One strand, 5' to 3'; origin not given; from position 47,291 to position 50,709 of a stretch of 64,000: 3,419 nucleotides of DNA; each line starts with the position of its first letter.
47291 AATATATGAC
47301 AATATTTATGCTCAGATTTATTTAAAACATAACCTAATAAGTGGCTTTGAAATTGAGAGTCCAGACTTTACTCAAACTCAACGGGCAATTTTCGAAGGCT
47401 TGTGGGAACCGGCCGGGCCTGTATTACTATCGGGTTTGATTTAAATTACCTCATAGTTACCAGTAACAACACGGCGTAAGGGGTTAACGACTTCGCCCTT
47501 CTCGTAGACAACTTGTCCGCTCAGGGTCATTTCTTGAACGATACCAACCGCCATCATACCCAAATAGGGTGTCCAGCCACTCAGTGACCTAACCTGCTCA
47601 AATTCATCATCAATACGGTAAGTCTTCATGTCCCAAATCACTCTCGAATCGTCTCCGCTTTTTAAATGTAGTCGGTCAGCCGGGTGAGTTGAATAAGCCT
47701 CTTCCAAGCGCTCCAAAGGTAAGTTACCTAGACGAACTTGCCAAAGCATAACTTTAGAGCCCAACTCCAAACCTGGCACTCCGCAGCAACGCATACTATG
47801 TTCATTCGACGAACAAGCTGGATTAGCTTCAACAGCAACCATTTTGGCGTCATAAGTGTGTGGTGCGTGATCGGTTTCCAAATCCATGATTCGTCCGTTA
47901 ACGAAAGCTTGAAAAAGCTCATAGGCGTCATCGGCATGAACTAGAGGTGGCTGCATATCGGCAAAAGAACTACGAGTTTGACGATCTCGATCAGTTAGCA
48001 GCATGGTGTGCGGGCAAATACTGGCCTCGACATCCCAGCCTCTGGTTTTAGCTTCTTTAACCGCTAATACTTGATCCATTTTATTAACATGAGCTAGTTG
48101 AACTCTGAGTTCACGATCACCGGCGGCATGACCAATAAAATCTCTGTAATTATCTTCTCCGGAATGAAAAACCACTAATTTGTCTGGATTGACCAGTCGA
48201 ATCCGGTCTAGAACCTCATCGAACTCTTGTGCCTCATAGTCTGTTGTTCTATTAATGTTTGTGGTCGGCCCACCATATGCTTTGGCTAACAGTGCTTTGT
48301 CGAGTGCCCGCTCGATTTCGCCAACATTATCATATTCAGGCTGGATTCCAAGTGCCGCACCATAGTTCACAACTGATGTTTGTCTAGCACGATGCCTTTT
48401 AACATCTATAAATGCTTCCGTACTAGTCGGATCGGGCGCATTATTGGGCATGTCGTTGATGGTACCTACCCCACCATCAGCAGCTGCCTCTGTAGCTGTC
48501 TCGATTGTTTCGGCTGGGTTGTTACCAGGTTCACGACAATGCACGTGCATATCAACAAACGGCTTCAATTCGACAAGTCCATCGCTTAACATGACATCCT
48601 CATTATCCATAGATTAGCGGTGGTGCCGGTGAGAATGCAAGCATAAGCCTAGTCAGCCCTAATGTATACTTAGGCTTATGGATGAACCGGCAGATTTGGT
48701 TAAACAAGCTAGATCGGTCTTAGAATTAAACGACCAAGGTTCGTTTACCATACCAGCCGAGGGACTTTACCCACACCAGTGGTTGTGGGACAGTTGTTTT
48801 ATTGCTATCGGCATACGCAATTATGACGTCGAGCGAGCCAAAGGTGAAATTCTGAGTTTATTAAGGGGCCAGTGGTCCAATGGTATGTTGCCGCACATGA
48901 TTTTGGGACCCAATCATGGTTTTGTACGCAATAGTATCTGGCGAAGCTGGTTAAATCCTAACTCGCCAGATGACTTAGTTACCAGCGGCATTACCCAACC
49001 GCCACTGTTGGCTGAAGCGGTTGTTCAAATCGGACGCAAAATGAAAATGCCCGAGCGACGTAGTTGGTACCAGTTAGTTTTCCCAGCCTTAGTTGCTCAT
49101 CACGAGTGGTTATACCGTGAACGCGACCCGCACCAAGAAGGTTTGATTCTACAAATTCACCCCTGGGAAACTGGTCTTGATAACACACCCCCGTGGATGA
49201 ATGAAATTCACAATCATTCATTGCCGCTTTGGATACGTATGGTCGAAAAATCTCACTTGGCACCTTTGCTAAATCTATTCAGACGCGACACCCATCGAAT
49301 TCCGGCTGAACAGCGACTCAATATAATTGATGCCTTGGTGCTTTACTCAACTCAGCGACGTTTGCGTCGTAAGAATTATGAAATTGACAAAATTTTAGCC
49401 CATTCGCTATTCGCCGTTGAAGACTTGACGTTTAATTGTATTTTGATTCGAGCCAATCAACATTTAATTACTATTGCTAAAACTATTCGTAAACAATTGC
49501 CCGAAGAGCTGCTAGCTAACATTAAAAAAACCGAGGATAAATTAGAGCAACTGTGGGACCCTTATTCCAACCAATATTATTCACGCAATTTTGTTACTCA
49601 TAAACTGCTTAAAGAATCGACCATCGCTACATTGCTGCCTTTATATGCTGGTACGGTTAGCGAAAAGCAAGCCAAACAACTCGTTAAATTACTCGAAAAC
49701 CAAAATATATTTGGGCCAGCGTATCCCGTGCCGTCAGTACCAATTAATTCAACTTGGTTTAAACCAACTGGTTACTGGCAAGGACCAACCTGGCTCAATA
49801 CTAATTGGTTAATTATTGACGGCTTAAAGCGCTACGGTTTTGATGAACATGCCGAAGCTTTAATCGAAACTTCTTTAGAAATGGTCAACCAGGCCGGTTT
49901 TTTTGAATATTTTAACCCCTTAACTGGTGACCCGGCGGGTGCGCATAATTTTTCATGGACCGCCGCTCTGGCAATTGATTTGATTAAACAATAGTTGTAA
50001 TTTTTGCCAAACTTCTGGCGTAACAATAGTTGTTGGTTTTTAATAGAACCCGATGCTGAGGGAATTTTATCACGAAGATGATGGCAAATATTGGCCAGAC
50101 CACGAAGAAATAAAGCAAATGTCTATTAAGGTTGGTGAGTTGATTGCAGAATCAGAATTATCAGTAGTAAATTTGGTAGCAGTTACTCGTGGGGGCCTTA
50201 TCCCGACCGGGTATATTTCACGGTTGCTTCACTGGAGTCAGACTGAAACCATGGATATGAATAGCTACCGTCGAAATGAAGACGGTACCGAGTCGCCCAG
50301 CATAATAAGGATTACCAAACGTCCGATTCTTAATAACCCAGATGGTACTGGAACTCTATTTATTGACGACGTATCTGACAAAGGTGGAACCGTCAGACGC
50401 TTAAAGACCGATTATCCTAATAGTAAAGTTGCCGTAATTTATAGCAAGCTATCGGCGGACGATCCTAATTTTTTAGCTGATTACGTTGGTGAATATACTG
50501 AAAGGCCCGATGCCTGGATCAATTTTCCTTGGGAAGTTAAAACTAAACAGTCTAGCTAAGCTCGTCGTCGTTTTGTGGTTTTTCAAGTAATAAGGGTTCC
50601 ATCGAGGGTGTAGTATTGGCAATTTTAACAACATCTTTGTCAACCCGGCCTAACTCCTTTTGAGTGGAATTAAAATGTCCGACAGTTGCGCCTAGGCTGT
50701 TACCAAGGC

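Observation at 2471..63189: Systematic '-10 box, then 6-9 nt, then ATG' architecture: most operon-leading genes look leaderless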

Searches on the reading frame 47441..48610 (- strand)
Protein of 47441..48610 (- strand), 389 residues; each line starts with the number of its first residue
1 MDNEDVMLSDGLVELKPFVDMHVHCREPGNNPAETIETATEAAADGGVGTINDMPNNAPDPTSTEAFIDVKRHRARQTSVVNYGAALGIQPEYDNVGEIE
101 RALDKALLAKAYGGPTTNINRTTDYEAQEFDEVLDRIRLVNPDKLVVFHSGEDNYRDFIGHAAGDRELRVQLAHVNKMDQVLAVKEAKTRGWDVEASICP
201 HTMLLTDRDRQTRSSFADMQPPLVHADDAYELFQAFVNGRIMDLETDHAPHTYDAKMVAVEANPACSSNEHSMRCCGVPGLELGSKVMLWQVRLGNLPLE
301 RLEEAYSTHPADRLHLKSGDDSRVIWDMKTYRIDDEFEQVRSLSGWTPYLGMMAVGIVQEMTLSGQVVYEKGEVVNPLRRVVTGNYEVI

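Call 45: search_protein_families(library=ncbifam, proteins=[window:47441-48610:-], max_evalue=1e-10)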
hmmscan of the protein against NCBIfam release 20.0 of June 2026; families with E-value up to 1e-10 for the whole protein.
window:47441-48610:- (389 aa): 28 families (the best 25 are shown)
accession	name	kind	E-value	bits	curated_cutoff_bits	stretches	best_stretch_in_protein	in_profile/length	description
TIGR00857.1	pyrC_multi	subfamily_domain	3.2e-46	158.1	279.05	2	165-371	210-411/412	dihydroorotase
NF002668.0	PRK02382.1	equivalog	2.1e-44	151.9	452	2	166-374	219-416/436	dihydroorotase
NF005751.0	PRK07575.1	equivalog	1.4e-38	132.6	529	2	169-378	227-429/440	dihydroorotase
NF006837.0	PRK09357.1-2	equivalog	7.4e-38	130.2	575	2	170-373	228-426/428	dihydroorotase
TIGR03178.1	allantoinase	equivalog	5.9e-37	127.5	357.85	2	162-376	222-432/441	allantoinase AllB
NF006836.0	PRK09357.1-1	equivalog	5.4e-33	114.3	538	2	163-375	221-430/432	dihydroorotase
NF004839.0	PRK06189.1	equivalog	1e-32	113.4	631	2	169-377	234-439/451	allantoinase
NF006559.0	PRK09060.1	equivalog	2.1e-31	108.7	482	2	5-116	45-155/444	dihydroorotase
NF006843.0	PRK09357.2-4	equivalog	1.5e-30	106.5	786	1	168-372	225-423/431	dihydroorotase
NF006688.0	PRK09236.1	equivalog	1.3e-29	103.3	535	2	6-103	44-138/444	dihydroorotase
NF003271.0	PRK04250.1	equivalog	3.5e-29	101.6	405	1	15-378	50-397/407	dihydroorotase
NF006845.0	PRK09357.2-6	equivalog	5.4e-29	101.1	728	2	168-369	227-425/428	dihydroorotase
NF006841.0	PRK09357.2-2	equivalog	5.4e-28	97.8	640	1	167-371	220-419/421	dihydroorotase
NF006844.0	PRK09357.2-5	equivalog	4.5e-27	95.1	701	1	169-370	227-421/422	dihydroorotase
NF058539.1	ergo_uti2_ErtD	equivalog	4.7e-27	95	650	1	169-376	231-437/449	hydantoin-5-propionate amidohydrolase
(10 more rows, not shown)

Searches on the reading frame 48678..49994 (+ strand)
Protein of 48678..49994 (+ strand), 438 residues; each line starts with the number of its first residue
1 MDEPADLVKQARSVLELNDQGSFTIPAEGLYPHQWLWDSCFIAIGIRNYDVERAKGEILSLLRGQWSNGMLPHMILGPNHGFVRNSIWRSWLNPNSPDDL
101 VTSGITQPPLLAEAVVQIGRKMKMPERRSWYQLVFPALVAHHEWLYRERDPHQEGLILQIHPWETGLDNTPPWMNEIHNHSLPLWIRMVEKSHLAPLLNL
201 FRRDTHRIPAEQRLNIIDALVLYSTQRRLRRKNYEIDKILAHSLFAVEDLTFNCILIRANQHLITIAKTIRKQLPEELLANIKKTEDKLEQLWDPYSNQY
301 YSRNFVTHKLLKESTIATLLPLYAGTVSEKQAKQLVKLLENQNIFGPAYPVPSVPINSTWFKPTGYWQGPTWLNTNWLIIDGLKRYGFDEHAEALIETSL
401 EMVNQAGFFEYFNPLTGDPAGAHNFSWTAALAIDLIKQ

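Call 43: search_protein_families(library=ncbifam, proteins=[window:48678-49994:+], max_evalue=1e-8)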
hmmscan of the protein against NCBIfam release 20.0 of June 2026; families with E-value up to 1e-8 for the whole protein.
window:48678-49994:+ (438 aa): 2 families
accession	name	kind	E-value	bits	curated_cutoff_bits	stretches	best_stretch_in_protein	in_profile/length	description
NF047898.1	GluglyHdase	equivalog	2.5e-80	270.4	550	1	4-435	5-440/442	glucosylglycerate hydrolase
NF007525.0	PRK10137.1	equivalog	9.8e-23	80.2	625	1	320-430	663-777/790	alpha-glucosidase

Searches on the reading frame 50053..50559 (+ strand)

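Call 43: search_protein_families(library=ncbifam, proteins=[window:50053-50559:+], max_evalue=1e-8)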
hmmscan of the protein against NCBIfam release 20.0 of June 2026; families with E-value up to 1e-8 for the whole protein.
window:50053-50559:+ (168 aa): 2 families
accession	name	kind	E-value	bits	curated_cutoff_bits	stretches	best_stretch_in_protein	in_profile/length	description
NF006613.0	PRK09177.1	equivalog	2.5e-21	75.9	138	1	29-165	26-149/159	xanthine phosphoribosyltransferase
NF000014.2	tet_prtrans_34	exception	1e-12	48.2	345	1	41-163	32-142/154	xanthine phosphoribosyltransferase Tet(34)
